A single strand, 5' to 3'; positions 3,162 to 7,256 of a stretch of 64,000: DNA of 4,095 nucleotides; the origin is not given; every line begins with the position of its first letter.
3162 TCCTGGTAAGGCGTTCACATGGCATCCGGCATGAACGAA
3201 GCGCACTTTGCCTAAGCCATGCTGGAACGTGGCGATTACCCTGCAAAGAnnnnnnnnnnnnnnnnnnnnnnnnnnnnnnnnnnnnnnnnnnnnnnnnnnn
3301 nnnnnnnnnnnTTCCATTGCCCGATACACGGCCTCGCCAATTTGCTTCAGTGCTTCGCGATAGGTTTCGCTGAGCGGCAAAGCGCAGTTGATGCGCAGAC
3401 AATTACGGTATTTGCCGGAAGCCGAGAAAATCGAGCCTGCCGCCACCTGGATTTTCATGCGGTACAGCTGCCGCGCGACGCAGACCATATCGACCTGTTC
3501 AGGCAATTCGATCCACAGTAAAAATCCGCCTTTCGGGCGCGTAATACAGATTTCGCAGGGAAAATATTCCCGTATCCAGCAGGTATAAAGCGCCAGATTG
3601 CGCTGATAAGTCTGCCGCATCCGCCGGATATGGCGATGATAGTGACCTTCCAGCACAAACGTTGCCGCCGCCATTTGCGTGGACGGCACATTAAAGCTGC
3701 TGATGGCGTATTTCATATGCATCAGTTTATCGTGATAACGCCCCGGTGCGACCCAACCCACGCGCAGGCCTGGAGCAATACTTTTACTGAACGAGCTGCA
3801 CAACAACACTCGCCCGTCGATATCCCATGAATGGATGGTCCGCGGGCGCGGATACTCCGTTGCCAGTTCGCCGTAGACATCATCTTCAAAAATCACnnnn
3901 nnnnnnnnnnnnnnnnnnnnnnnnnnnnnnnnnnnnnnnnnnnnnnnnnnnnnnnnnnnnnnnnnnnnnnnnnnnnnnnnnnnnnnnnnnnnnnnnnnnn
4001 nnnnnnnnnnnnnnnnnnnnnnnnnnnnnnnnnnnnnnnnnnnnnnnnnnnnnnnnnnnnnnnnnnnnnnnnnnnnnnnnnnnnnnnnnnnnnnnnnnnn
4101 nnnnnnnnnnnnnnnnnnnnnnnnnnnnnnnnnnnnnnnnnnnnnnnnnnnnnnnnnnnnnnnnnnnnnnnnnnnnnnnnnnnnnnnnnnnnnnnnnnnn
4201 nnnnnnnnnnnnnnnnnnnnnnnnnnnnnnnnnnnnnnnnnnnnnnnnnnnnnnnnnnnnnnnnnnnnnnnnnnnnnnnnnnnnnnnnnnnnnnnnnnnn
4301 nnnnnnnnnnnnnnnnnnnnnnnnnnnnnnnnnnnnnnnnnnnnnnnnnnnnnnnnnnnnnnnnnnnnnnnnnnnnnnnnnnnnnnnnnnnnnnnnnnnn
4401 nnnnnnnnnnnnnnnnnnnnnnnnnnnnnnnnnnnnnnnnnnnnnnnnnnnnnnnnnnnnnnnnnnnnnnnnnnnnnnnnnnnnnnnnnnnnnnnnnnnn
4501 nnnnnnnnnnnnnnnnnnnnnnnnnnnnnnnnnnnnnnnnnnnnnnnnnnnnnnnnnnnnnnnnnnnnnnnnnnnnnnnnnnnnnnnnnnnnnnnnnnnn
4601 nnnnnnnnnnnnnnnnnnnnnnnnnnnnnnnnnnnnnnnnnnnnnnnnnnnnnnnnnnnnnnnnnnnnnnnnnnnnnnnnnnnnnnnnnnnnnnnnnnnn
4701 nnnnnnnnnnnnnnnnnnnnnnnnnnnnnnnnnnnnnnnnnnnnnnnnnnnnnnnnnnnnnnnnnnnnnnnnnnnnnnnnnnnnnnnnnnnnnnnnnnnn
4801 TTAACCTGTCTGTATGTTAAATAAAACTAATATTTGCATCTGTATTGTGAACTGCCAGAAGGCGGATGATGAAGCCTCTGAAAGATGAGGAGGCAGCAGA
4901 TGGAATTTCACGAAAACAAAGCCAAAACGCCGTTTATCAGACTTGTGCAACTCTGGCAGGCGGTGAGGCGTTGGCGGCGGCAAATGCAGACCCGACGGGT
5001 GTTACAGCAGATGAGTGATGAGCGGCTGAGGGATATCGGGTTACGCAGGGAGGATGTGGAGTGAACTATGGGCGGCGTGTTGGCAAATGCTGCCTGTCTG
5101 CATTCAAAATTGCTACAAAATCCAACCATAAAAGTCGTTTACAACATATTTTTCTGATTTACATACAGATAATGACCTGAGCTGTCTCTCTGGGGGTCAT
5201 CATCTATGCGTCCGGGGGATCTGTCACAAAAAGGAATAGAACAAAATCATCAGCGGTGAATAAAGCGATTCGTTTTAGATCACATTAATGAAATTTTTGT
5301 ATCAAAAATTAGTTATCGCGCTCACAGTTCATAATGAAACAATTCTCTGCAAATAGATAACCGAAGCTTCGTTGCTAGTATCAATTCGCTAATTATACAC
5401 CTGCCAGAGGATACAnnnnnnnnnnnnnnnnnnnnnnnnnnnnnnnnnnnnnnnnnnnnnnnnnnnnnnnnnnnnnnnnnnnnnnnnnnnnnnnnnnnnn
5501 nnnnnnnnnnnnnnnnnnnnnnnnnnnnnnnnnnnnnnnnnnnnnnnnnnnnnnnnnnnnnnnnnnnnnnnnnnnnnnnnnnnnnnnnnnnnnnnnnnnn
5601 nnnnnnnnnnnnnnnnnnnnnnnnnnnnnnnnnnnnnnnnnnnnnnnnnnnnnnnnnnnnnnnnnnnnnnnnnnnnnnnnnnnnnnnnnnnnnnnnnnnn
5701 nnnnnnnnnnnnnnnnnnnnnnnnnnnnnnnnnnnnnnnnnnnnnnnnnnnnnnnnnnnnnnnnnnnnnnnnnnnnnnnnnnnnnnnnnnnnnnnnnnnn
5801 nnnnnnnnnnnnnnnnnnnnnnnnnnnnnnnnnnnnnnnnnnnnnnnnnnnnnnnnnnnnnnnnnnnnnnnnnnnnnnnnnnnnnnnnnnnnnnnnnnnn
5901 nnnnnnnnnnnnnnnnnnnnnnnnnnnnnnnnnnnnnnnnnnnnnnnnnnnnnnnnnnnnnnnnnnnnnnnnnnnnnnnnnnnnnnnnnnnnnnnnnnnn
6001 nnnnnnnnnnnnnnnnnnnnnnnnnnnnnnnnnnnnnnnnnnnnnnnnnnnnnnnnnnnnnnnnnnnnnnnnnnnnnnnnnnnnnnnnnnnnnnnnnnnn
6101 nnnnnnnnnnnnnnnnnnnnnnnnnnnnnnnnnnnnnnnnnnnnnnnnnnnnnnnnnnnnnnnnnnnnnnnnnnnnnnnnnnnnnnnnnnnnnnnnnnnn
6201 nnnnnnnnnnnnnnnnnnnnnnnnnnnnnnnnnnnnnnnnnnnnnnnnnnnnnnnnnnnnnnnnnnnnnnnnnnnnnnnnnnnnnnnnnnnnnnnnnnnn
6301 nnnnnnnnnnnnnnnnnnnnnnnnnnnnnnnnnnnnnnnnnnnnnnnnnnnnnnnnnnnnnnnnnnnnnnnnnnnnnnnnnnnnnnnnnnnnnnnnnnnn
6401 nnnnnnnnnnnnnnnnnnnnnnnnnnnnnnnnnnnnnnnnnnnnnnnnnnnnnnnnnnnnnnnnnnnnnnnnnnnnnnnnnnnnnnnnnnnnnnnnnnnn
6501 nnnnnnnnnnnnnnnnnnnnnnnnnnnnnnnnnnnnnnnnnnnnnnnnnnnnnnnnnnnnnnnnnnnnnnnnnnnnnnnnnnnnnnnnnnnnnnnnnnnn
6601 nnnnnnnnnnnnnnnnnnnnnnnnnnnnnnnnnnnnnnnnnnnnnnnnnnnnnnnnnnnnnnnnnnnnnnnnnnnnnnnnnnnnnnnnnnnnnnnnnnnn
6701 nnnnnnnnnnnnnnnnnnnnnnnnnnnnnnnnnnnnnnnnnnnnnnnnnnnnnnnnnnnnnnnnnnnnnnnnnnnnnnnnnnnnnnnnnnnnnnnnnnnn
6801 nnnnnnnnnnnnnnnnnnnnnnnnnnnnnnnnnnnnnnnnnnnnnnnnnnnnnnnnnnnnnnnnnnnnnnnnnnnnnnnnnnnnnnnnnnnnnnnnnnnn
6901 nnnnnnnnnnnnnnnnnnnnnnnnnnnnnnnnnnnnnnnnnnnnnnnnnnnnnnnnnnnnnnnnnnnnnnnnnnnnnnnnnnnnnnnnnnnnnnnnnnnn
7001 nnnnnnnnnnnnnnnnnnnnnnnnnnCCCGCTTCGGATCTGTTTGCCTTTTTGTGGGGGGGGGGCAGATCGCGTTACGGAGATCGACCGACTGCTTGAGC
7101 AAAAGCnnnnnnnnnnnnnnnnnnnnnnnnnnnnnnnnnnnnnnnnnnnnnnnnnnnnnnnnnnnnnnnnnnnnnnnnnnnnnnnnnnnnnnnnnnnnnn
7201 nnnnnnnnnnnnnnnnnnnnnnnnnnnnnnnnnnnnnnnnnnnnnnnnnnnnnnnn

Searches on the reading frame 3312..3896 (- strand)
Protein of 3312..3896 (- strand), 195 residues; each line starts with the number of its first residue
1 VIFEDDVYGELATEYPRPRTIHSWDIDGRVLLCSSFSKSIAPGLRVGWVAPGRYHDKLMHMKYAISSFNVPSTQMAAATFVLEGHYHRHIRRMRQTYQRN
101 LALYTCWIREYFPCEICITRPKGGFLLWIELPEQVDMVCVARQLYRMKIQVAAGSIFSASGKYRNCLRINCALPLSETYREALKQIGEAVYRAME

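Call 33: search_protein_families(library=pfam, proteins=[window:3312-3896:-])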
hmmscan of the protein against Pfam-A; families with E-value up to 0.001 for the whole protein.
window:3312-3896:- (195 aa): 1 family
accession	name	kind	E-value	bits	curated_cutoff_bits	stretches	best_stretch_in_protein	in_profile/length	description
PF00155.27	Aminotran_1_2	-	2.7e-14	53.6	19.7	1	2-186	182-361/361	Aminotransferase class I and II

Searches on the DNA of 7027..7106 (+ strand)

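Call 49: search_dna_similar(query=window:7027-7106:+, collection=ecoli_genomes, mode=near, max_rows=5)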
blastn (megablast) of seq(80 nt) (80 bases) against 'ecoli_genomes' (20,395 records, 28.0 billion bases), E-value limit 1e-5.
Records with a match: 1074; places in all: 1077; records where one place covers at least 80% of the query: 1071.
Genomes with a match: 1074 of 5426; with a place that covers at least 80% of the query: 1071. Places per genome that has any: lowest 1, median 1, highest 2. On chromosomes: 1076 places; on plasmids: 1.
Best place of each record, by identity: >=99% 213; 95-99% 859; 90-95% 2.
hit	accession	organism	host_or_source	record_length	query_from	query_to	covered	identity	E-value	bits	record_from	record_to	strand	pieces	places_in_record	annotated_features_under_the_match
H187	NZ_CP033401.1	Escherichia coli strain WCHEC020031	Homo sapiens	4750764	1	80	100%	100.0%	2e-33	148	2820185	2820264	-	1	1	penicillin G acylase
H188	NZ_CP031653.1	Escherichia coli strain UK_Dog_Liverpool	dog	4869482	1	80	100%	100.0%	2e-33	148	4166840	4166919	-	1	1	penicillin G acylase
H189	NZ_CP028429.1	Escherichia coli strain RM9131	Bos taurus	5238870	1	80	100%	100.0%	2e-33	148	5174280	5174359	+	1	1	penicillin G acylase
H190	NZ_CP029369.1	Escherichia coli strain WCHEC035148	Sewage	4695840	1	80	100%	100.0%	2e-33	148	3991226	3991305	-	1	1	penicillin G acylase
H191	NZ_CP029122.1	Escherichia coli strain AR434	missing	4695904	1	80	100%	100.0%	2e-33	148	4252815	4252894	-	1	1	penicillin G acylase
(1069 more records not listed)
